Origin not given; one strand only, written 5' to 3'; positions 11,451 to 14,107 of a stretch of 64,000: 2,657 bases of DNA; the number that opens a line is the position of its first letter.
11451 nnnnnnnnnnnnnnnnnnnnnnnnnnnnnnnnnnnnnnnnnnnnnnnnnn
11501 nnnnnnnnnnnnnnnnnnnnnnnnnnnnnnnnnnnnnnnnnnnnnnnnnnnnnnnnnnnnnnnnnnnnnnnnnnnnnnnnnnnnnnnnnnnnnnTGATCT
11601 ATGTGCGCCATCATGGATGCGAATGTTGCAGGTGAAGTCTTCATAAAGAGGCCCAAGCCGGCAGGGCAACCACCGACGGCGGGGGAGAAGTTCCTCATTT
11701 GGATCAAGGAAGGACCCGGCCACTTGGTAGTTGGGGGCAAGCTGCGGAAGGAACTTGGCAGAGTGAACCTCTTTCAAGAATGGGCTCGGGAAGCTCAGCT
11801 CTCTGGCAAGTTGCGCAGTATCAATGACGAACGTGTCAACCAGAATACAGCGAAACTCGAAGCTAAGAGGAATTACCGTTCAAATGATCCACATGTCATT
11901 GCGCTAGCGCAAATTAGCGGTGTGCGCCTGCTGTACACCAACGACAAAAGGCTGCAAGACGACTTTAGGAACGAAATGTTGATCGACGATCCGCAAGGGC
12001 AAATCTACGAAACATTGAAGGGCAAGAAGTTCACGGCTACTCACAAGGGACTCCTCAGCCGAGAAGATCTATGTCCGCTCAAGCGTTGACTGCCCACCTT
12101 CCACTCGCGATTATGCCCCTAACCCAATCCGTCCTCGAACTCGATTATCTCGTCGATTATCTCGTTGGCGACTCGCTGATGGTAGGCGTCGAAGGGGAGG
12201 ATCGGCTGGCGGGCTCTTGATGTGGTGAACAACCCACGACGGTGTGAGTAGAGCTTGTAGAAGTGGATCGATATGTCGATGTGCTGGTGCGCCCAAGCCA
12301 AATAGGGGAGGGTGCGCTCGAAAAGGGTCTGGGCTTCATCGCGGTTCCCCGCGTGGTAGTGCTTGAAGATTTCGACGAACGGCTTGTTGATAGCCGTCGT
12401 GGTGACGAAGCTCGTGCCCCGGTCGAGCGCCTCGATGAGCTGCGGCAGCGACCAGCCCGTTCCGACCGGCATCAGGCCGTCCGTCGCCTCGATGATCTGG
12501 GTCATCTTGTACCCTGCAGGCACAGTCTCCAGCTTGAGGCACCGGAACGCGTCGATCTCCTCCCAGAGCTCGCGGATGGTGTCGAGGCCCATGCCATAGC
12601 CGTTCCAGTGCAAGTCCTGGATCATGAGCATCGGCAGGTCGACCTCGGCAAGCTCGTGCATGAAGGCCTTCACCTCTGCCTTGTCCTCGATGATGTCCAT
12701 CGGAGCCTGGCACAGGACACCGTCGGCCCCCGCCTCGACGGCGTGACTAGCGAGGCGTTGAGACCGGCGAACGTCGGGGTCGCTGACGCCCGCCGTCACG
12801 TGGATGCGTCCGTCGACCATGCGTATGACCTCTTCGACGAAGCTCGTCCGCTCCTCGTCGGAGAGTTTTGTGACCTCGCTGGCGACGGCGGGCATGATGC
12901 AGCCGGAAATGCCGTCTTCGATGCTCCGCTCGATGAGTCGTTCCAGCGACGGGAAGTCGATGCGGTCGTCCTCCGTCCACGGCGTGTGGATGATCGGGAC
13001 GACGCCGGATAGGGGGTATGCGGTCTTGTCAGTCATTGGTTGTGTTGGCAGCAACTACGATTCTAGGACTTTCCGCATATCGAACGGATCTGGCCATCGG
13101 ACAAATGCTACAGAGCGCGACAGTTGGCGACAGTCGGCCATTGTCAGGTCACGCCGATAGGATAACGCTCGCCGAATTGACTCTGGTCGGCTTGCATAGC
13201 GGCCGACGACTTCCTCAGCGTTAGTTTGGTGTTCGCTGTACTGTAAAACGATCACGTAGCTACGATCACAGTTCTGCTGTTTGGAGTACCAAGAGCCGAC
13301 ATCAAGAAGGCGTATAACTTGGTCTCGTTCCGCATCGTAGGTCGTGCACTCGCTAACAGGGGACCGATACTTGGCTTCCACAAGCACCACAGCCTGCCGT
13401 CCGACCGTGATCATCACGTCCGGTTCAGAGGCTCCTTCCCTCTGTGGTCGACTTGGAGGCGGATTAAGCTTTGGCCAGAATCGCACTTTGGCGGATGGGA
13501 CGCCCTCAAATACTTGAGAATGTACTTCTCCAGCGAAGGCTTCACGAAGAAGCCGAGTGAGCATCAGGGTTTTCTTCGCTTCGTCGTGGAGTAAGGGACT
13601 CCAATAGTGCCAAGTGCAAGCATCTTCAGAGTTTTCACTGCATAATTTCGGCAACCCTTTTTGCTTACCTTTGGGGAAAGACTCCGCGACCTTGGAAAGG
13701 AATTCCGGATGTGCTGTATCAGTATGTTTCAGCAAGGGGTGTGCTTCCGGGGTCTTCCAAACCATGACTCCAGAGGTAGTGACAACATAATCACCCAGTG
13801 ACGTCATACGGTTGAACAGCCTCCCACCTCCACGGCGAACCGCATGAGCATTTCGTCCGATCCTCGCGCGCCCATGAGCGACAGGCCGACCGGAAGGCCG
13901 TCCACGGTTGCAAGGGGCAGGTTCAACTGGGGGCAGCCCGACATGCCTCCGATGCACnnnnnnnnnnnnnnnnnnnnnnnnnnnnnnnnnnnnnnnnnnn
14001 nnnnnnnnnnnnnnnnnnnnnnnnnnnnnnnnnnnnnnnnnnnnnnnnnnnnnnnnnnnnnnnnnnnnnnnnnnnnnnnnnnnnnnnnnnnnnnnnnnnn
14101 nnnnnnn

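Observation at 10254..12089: Low-GC two-gene cassette: ABC/OLD-type AAA ATPase (DUF3696-like tail) tightly coupled to a small PIN-like protein, a candidate PARIS/Septu-like defence module with a different nuclease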

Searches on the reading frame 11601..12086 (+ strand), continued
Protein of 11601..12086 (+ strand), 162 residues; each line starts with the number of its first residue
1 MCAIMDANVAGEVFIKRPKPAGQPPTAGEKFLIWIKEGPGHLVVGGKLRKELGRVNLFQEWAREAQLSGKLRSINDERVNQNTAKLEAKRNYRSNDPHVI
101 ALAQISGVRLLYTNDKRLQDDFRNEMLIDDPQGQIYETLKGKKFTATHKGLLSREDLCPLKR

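Call 50: search_protein_families(library=padloc, proteins=[L077:1044-2606:+, L048:7625-10411:+, L063:6532-7749:+, L067:9314-9793:-, L021:3784-4599:+, L043:1642-2886:+, L026:8930-10060:-, L008:6001-6468:+, L059:6001-6453:+], max_evalue=0.01)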
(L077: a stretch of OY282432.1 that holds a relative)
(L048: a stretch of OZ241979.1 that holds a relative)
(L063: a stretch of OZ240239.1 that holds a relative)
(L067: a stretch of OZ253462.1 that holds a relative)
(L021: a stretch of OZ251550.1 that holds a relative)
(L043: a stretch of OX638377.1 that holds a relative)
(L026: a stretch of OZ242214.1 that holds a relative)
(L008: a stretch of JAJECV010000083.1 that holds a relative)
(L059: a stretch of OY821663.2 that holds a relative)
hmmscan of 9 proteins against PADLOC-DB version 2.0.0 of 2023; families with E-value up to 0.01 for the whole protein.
L077:1044-2606:+ (521 aa): 11 families
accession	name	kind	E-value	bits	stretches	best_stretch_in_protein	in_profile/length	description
PDLC00661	HmaB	-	1.7e-47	159.9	1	1-275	518-799/973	DNA-adenine methylase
PDLC00660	HmaB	-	1.7e-46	156.6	1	1-275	517-799/967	DNA-adenine methylase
PDLC03233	MTase_II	-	2.5e-21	73.9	1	1-211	439-650/731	Type II methyltransferase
PDLC03352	MTase_II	-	4.4e-16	55.9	2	37-84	550-596/1023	Type II methyltransferase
PDLC02189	DUF1156_MTase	-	6.6e-14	49.1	1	51-225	544-698/944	-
PDLC03314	MTase_II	-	5.6e-07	26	1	54-206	547-680/944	Type II methyltransferase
PDLC03312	MTase_II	-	0.00017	17.4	1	24-159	495-615/1344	Type II methyltransferase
PDLC03319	MTase_II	-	0.0002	18.3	1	34-83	272-321/503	Type II methyltransferase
PDLC02541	PglX|PglXI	-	0.00043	16.5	1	35-172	475-590/919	PglXI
PDLC03380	MTase_II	-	0.0013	16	1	39-81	248-290/393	Type II methyltransferase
PDLC03367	MTase_II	-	0.0018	14.7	1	33-166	321-438/633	Type II methyltransferase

L048:7625-10411:+ (929 aa): 2 families
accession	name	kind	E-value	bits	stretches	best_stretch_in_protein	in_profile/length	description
PDLC00662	HmaC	-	1.7e-88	295.9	1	1-819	1-822/941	AAA+ ATPase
PDLC02192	DUF499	-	2.9e-13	46.6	1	45-366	34-341/1022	-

L063:6532-7749:+ (406 aa): 120 families (the best 25 are shown)
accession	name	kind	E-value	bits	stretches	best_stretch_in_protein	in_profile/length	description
PDLC04178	HEC-01A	-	2.9e-110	367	1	3-401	6-395/399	-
PDLC04175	HEC-01A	-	4.6e-45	152.2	1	1-384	1-358/363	-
PDLC04176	HEC-01A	-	1.3e-42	144.5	1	7-365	4-349/371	-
PDLC04182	HEC-01A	-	5.2e-41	139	1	21-363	27-378/406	-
PDLC04180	HEC-01A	-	3.7e-39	133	1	6-368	3-356/382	-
PDLC04391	PDC-M07A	-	3.5e-37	126.4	1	6-338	2-352/412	-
PDLC04177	HEC-01A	-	2e-36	123.9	2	189-359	198-364/393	-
PDLC04184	HEC-01A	-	8e-35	118.7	2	171-347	211-403/464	-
PDLC04179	HEC-01A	-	5.4e-34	116.1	2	186-360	256-428/459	-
PDLC04183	HEC-01A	-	1.6e-33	114.4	1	7-357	6-369/402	-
PDLC04392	PDC-M07A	-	1.8e-30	104.4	2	172-338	187-354/432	-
PDLC04389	PDC-M07A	-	2e-30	104.2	2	183-339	201-375/443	-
PDLC02980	AriA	-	3.2e-29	100.9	1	28-336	2-304/304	-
PDLC04393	PDC-M07A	-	7.3e-29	99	2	174-338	191-356/435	-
PDLC04144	HEC-01B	-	2.3e-28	97.4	2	156-361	159-365/395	-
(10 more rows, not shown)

L067:9314-9793:- (159 aa): 0 families

L021:3784-4599:+ (272 aa): 12 families
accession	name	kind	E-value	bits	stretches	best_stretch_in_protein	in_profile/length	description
PDLC04205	HEC-01B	-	2e-90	300.2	1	56-267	1-211/213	-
PDLC04206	HEC-01B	-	3.1e-64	214.8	1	57-263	2-210/219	-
PDLC04202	HEC-01B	-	2.1e-41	140.2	1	57-268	2-200/204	-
PDLC04204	HEC-01B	-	3.8e-26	90.1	1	56-217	1-164/174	-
PDLC04203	HEC-01B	-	1.5e-21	75.3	1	59-223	4-165/176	-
PDLC04143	HEC-01A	-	1.1e-12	46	1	111-190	39-115/190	-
PDLC04194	HEC-01B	-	1.1e-08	33.1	1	120-187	46-109/204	-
PDLC04193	HEC-01B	-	1e-05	23.5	1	131-186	51-103/195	-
PDLC04196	HEC-01B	-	1.3e-05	23.3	1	110-187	45-122/197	-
PDLC04197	HEC-01B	-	0.00021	19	1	118-187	39-104/192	-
PDLC04207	HEC-01B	-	0.0011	16.5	1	134-189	71-128/203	-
PDLC04191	HEC-01B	-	0.0093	14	0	130-188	59-113/192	-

L043:1642-2886:+ (415 aa): 11 families
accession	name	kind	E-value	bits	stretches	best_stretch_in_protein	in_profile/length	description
PDLC04790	PDC-S01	-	1.3e-155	516.2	1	6-414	10-419/422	-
PDLC04789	PDC-S01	-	3.1e-54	182.4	1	9-364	3-343/375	-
PDLC04791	PDC-S01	-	5.9e-36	122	2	169-366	157-356/395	-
PDLC04787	PDC-S01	-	2.9e-26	90.3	1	7-361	10-357/412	-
PDLC04786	PDC-S01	-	3.5e-15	53.7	1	76-368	91-393/439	-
PDLC04788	PDC-S01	-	1.9e-14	51.4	1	78-364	90-385/448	-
PDLC04792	PDC-S01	-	1.4e-07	28.4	1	281-366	306-389/452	-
PDLC01853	CARF3--CARF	-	0.0015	16.2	1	222-274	144-196/209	-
PDLC01515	Csx3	-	0.0043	14.7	1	23-67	6-48/183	"CAS-I,CAS-III; associated"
PDLC01903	CARF4--CARF_PDDEXK_TM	-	0.0061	14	1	309-365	269-320/380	-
PDLC01438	Csa3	-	0.0074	14.4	1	205-297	137-214/305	"CAS-I,CAS-II,CAS-III,CAS-IV,CAS-V,CAS-VI; associated_signaling"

L026:8930-10060:- (376 aa): 25 families
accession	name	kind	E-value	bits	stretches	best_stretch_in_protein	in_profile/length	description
PDLC03949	RmrA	-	1.1e-33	114.6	1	11-313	10-298/363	-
PDLC03946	RmrA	-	1.7e-24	84.3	1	10-311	9-296/357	-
PDLC03954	RmrA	-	1.8e-23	81.1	2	128-277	145-289/380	-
PDLC03951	RmrA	-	2e-23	81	1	9-275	12-282/400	-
PDLC03944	RmrA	-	1.6e-22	78.1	1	12-280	10-285/384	-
PDLC03947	RmrA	-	3e-22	77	1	7-276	13-288/383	-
PDLC03953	RmrA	-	2.2e-21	74.5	1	13-274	10-279/373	-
PDLC03952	RmrA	-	3.2e-21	73.6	1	3-275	20-299/395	-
PDLC03945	RmrA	-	2.7e-20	70.9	1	126-283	144-298/394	-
PDLC03955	RmrA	-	2.3e-19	67.9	1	13-287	28-299/371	-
PDLC03948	RmrA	-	4.4e-19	66.6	1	16-277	19-288/397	-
PDLC03950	RmrA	-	1.4e-18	65.1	1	122-288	128-288/369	-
PDLC03956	RmrA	-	1.8e-17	61.5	1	6-276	9-284/399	-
PDLC03943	RmrA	-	2.1e-17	61.3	1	12-275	9-269/370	-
PDLC04141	capP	-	4.9e-16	57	1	161-284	37-159/242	capP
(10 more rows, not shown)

L008:6001-6468:+ (156 aa): 0 families

L059:6001-6453:+ (151 aa): 0 families

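Call 52: search_protein_representatives(alignment_id=A1)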
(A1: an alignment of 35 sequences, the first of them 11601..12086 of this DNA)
Query: 35 sequences, 155 profile positions. Proteins with E-value up to 0.001 (for the whole library): 2032; up to 1e-10: 1580; up to 1e-30: 435. The best 150 are listed.
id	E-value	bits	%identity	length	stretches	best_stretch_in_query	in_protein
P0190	1.2e-61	223.7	-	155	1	1-153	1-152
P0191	1.5e-60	220.1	-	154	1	1-153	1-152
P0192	1.2e-58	213.9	-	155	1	1-153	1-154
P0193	1.6e-58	213.5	-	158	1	1-154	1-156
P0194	2.6e-56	206.3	-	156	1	1-153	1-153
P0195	5.4e-56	205.3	-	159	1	1-152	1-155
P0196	7.6e-56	204.8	-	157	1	1-154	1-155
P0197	1.4e-53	197.4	-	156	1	1-154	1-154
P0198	3.3e-53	196.2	-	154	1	1-154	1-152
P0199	8.9e-53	194.8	-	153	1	1-153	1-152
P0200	2.3e-52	193.5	-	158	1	1-153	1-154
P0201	2.4e-52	193.4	-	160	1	1-153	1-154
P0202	6.4e-52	192.1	-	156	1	1-153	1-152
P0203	1.8e-51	190.6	-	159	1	1-153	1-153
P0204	3.3e-51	189.7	-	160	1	1-152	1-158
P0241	6.7e-45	169.2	-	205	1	1-154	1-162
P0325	1.4e-39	151.9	-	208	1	1-134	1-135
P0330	2.5e-39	151.2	-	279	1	5-153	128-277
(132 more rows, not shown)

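Call 66: find_related_loci(query=A1, collection=viral_contigs, flank=8000)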
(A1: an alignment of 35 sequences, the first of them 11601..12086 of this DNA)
Query A1 (162 aa) in viral_contigs; peptide patterns used: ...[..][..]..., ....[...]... (x = any residue, [..] = any of these).
38 stretches matched a pattern, but none encodes a relative of the query by tblastn (E <= 1e-3).

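Call 76: search_protein_families(library=phrogs, proteins=[window:11601-12086:+], max_evalue=0.01)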
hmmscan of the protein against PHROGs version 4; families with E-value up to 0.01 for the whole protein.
window:11601-12086:+ (162 aa): 0 families

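Call 85: search_protein_families(library=pfam, alignment_id=A5, max_evalue=0.00001)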
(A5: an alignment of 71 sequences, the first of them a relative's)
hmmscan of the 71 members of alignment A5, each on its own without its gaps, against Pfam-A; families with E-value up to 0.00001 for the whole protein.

A. member 1, L002:2650-3483:- (277 aa): 1 family
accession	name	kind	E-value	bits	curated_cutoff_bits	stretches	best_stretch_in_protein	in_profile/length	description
PF00528.27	BPD_transp_1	-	1.8e-28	99.9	26.4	1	97-266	3-180/184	Binding-protein-dependent transport system inner membrane component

B. families by the number of members that match (of 71 scanned): 81 families (the first 25 are shown)
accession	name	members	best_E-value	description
PF13304.12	AAA_21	7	8e-42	AAA domain, putative AbiEii toxin, Type IV TA system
PF13175.12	AAA_15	7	7e-15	AAA ATPase domain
PF06634.17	DUF1156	5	1.4e-22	Protein of unknown function (DUF1156)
PF02463.25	SMC_N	5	2.6e-08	RecF/RecN/SMC N terminal domain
PF13561.12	adh_short_C2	3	6.8e-85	Enoyl-(Acyl carrier protein) reductase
PF00155.27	Aminotran_1_2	3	1.9e-74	Aminotransferase class I and II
PF00266.25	Aminotran_5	3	1.1e-63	Aminotransferase class-V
PF00106.31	adh_short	3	3.7e-24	short chain dehydrogenase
PF23441.1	SDR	3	3.7e-07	SDR-like rossmann domain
PF14574.11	RACo_C_ter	2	3.3e-65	C-terminal domain of RACo the ASKHA domain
PF13635.12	DUF4143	2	5.3e-47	Domain of unknown function (DUF4143)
PF17651.6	Raco_middle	2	2.2e-40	RACo middle region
PF04343.18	DUF488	2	1.3e-25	Domain of unknown function DUF488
PF13173.12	AAA_14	2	4.7e-24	AAA domain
PF01408.29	GFO_IDH_MocA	2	1.4e-19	Oxidoreductase family, NAD-binding Rossmann fold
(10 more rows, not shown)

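Call 86: search_protein_families(library=padloc, alignment_id=A5, max_evalue=1e-10)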
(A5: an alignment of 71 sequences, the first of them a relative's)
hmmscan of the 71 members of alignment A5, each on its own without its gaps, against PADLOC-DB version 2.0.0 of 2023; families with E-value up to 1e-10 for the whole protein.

A. member 1, L002:2650-3483:- (277 aa): 0 families

B. families by the number of members that match (of 71 scanned): 48 families (the first 25 are shown)
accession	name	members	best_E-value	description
PDLC00660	HmaB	7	3.5e-111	DNA-adenine methylase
PDLC04135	mad3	7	4.4e-29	mads_3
PDLC02979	AriA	7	8.3e-18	-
PDLC00661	HmaB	6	4.3e-115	DNA-adenine methylase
PDLC02335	AbiLi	6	5.3e-84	AbiLi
PDLC02189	DUF1156_MTase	6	1.2e-48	-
PDLC03233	MTase_II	6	7.1e-47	Type II methyltransferase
PDLC04178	HEC-01A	6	2.3e-43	-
PDLC02980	AriA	6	6.1e-39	-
PDLC04176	HEC-01A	6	8.9e-37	-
PDLC03352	MTase_II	6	1.7e-36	Type II methyltransferase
PDLC04177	HEC-01A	6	2.7e-32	-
PDLC04389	PDC-M07A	6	7e-23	-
PDLC04391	PDC-M07A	6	2.2e-22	-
PDLC04393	PDC-M07A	6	3.9e-17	-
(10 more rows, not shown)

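Call 87: search_protein_families(library=padloc, alignment_id=A6, max_evalue=1e-10)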
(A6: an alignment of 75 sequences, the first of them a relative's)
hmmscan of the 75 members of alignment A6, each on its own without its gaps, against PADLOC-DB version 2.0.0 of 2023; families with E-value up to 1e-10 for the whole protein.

A. member 1, L001:7399-10716:+ (1106 aa): 8 families
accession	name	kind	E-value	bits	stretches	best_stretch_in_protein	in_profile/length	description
PDLC03630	REase_MTase_IIG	-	3.4e-59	198.6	1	312-705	270-690/1100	Type IIG restriction enzyme-methyltransferase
PDLC03580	REase_II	-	2.6e-34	116.2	1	336-706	306-704/1112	Type II restriction enzyme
PDLC03625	REase_MTase_IIG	-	5.7e-22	75.3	1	381-698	386-700/1109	Type IIG restriction enzyme-methyltransferase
PDLC03338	MTase_II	-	2.5e-18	64.2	1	359-517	89-242/604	Type II methyltransferase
PDLC03348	MTase_II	-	5.9e-14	49.5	1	366-489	185-315/727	Type II methyltransferase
PDLC04134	mad2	-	1.5e-12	45.1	1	363-706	233-410/492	mads_2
PDLC02529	PglX|PglXI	-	5.3e-12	42.3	0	424-513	229-319/1189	PglX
PDLC03021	MTase_I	-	3.3e-11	40.7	0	382-479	144-241/491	Type I methyltransferase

B. families by the number of members that match (of 75 scanned): 106 families (the first 25 are shown)
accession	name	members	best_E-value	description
PDLC04175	HEC-01A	7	1.6e-122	-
PDLC04178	HEC-01A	7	2.9e-110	-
PDLC04182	HEC-01A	7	7.4e-45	-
PDLC04180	HEC-01A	7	3.7e-39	-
PDLC04179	HEC-01A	7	5.4e-34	-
PDLC04135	mad3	7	1.8e-29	mads_3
PDLC02980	AriA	7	2.5e-29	-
PDLC04393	PDC-M07A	7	7.3e-29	-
PDLC03878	NsnB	7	2e-23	-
PDLC02335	AbiLi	7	2.3e-23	AbiLi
PDLC02358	Old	7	4.7e-20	Old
PDLC02979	AriA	7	7.1e-18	-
PDLC00067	GajA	7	7e-16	AAA ATPase domain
PDLC04174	HEC-01A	6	6.5e-79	-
PDLC04177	HEC-01A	6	4.3e-54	-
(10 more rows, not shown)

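Call 88: search_protein_families(library=padloc, proteins=[L031:4639-5997:+, P0330, P0325, P0241], max_evalue=0.00001)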
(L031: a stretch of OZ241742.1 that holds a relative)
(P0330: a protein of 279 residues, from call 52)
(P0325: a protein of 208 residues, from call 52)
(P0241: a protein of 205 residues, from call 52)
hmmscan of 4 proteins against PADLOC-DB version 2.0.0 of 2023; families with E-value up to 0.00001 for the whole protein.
L031:4639-5997:+ (453 aa): 36 families (the best 25 are shown)
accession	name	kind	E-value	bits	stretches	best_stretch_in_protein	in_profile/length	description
PDLC03878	NsnB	-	4.4e-46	156.2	1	1-448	2-341/345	-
PDLC04707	PDC-M55A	-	2.3e-33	113.8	2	231-438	193-398/421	-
PDLC04148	HEC-03B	-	1.5e-27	94.7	1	227-445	217-440/458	-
PDLC02979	AriA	-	1.1e-22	79.3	2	272-386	252-372/373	-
PDLC02980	AriA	-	9.2e-19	66.5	1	281-388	190-304/304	-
PDLC04177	HEC-01A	-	1e-11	42.5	1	297-392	255-345/393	-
PDLC04180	HEC-01A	-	2.3e-11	41.5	1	322-389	254-323/382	-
PDLC00096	GajA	-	5.6e-11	39.9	1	333-393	277-343/630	AAA ATPase domain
PDLC04175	HEC-01A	-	7.4e-10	36.4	1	239-392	174-317/363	-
PDLC00099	GajA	-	2.2e-09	34.9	0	321-391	273-348/626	AAA ATPase domain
PDLC00062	GajA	-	1.6e-08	31.5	0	330-391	290-348/639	AAA ATPase domain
PDLC02358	Old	-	2e-08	31.5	0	2-44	5-46/578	Old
PDLC04182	HEC-01A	-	3e-08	31.1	0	327-391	290-355/406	-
PDLC00072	GajA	-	3e-08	30.5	0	343-386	347-387/709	AAA ATPase domain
PDLC00091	GajA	-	4.7e-08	30.3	0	341-391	295-346/627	AAA ATPase domain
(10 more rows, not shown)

P0330 (279 aa): 15 families
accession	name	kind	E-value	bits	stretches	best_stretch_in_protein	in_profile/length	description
PDLC03878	NsnB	-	1.6e-09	36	1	1-72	2-73/345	-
PDLC02979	AriA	-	1.1e-08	33.2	1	1-41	3-43/373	-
PDLC04183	HEC-01A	-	4.6e-08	30.5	1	3-76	7-74/402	-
PDLC00278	PtuA1|PtuA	-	8e-08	30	1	2-39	4-41/436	AAA ATPase domain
PDLC00090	GajA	-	1.9e-07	28.2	1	2-42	4-46/659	AAA ATPase domain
PDLC04707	PDC-M55A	-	3.7e-07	27.5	1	2-42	4-41/421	-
PDLC04611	PDC-M38A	-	1.2e-06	26.3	1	1-39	2-40/383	-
PDLC02335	AbiLi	-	1.7e-06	25.3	1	3-102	52-116/326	AbiLi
PDLC00272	PtuA1|PtuA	-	1.9e-06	25.1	1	1-39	1-39/444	AAA ATPase domain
PDLC00310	PtuA1|PtuA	-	2.2e-06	25.1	1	2-42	4-44/443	AAA ATPase domain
PDLC00277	PtuA1|PtuA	-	2.4e-06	25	1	2-43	4-45/423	AAA ATPase domain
PDLC04393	PDC-M07A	-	3.1e-06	24.4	1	2-51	3-51/435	-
PDLC00065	GajA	-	3.7e-06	24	1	2-46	4-55/670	AAA ATPase domain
PDLC00267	PtuA1|PtuA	-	6.1e-06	23.6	1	2-41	4-43/438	AAA ATPase domain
PDLC00094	GajA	-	7.5e-06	22.7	1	2-56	4-57/569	AAA ATPase domain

P0325 (208 aa): 0 families

P0241 (205 aa): 0 families

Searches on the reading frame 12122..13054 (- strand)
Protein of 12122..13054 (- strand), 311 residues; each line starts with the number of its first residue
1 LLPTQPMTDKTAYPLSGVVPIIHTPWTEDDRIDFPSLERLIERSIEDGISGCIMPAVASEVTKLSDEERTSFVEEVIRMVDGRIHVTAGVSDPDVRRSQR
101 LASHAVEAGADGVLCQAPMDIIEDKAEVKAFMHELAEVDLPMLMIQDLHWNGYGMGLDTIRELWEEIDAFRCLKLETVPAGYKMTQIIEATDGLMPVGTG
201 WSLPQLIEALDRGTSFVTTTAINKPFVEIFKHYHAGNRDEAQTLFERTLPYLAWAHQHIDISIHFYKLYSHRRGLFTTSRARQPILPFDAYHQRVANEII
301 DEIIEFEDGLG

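Call 3: search_protein_families(library=pfam, proteins=[window:12122-13054:-], max_evalue=1)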
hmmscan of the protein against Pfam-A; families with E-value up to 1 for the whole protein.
window:12122-13054:- (311 aa): 3 families
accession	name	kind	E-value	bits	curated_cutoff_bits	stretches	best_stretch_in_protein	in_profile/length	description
PF00701.28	DHDPS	-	2.2e-27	96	22.1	1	15-301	2-287/289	Dihydrodipicolinate synthetase family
PF01068.26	DNA_ligase_A_M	-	0.039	14.1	26.2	1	60-120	129-189/204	ATP dependent DNA ligase domain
PF22160.1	PSMA-like_C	-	0.046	13.7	26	1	201-261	115-175/243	Maltose-forming alpha-amylase-like, C-terminal domain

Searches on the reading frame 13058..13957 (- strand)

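Call 3: search_protein_families(library=pfam, proteins=[window:13058-13957:-], max_evalue=1)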
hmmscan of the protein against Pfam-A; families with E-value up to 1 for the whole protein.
window:13058-13957:- (300 aa): 0 families

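Call 4: search_protein_families(library=padloc, proteins=[window:13058-13957:-], max_evalue=1)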
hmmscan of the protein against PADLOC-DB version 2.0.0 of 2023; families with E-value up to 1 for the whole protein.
window:13058-13957:- (300 aa): 1 family
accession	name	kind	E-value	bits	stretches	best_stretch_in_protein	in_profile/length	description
PDLC04456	PDC-M15A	-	0.016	12.9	1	156-196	68-103/260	-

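Call 5: search_protein_families(library=ncbifam, proteins=[window:13058-13957:-], max_evalue=1)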
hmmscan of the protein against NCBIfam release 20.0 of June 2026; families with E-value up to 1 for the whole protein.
window:13058-13957:- (300 aa): 0 families

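Call 49: search_protein_families(library=pfam, proteins=[window:13058-13807:-], max_evalue=0.01)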
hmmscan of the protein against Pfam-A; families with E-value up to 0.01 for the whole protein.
window:13058-13807:- (250 aa): 0 families

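Call 76: search_protein_families(library=phrogs, proteins=[window:13058-13807:-], max_evalue=0.01)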
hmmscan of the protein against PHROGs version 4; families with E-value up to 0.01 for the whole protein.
window:13058-13807:- (250 aa): 0 families
